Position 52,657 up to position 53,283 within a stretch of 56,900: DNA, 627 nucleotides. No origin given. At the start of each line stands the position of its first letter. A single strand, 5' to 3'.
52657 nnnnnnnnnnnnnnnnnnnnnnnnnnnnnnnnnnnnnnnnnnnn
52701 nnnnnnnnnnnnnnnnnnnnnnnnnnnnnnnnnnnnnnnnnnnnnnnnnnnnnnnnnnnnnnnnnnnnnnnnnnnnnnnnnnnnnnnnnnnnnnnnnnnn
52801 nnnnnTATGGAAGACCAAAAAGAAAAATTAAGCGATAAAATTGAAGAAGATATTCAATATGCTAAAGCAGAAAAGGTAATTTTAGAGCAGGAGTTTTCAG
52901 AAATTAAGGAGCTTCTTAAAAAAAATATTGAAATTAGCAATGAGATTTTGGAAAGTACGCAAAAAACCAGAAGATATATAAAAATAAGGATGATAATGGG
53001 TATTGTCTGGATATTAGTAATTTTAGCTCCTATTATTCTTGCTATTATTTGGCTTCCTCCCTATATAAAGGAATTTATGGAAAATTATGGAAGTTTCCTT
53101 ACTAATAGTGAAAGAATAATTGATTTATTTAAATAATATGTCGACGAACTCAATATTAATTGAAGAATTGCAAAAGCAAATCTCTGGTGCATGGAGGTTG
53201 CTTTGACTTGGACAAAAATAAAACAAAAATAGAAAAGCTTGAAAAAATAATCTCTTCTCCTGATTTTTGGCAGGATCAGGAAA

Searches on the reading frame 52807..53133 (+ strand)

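Call 10: search_protein_families(library=pfam, proteins=[window:52807-53133:+], max_evalue=0.01)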
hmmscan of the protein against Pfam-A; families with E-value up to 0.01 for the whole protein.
window:52807-53133:+ (109 aa): 1 family
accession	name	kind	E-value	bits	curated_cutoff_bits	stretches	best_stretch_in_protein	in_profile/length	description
PF22946.1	SPEF2_D5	-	0.0066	16.8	27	1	6-74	34-103/134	CPC1/SPEF2 domain D5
